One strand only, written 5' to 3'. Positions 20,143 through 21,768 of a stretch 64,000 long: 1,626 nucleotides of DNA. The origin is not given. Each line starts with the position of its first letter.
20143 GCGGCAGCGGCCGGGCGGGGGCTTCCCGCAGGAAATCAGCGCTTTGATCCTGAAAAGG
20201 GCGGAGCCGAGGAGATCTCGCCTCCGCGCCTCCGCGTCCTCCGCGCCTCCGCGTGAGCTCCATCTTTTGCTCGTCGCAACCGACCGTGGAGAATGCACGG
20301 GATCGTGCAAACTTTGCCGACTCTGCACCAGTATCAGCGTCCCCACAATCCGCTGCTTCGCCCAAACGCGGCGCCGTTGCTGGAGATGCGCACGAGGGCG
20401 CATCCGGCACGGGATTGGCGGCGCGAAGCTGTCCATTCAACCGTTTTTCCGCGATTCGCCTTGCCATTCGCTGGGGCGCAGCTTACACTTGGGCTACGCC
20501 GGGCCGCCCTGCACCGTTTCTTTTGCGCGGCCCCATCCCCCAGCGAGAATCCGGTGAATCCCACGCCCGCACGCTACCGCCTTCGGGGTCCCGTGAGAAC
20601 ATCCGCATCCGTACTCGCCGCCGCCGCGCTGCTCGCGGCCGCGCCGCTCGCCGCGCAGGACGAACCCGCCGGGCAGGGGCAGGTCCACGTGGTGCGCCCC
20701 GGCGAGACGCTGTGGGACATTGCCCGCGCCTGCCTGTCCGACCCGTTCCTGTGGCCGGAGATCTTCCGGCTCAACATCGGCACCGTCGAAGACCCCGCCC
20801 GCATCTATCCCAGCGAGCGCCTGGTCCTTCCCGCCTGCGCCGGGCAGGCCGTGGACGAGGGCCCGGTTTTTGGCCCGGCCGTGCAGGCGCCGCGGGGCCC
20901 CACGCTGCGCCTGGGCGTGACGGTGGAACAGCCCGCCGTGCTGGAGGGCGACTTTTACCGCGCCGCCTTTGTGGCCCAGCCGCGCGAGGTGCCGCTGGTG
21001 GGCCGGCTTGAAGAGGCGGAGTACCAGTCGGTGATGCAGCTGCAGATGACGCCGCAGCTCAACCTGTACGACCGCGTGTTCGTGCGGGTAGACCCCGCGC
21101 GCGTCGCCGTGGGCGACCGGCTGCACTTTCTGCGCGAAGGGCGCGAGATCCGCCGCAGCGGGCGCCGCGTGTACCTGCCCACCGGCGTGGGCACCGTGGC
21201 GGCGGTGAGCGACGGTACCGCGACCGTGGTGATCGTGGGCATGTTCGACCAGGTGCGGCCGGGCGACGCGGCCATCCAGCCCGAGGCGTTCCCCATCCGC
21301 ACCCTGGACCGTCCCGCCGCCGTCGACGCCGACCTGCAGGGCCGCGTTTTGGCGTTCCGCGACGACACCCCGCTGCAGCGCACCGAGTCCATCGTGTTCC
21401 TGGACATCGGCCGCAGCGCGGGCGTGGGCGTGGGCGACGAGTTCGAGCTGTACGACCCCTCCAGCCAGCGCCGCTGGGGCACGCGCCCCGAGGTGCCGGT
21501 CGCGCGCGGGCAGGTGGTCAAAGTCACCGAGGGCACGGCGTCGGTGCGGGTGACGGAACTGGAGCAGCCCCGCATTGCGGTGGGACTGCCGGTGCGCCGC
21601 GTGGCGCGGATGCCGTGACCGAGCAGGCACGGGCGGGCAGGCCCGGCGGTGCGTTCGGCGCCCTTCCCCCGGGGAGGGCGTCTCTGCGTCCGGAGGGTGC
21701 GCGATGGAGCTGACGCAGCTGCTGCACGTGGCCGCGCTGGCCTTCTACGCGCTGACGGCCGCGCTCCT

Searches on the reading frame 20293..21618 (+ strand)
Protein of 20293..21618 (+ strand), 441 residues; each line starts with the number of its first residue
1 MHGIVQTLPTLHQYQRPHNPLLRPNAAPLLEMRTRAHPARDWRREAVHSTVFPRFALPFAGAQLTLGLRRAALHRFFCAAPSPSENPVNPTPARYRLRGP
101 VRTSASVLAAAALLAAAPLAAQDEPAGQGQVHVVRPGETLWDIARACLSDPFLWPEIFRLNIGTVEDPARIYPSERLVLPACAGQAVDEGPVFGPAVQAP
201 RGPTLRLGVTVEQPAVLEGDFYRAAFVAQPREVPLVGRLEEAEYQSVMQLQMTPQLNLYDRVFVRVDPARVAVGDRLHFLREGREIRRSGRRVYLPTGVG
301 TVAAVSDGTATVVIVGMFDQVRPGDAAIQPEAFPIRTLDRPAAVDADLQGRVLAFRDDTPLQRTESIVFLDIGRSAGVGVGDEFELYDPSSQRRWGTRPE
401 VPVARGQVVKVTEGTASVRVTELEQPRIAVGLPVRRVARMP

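Call 56: search_protein_families(library=pfam, proteins=[window:20293-21618:+], max_evalue=0.001)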
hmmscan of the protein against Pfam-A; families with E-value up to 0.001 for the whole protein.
window:20293-21618:+ (441 aa): 1 family
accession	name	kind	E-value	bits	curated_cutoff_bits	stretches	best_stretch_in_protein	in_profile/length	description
PF01476.26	LysM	-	0.00013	22.3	20.9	1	132-180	1-43/43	LysM domain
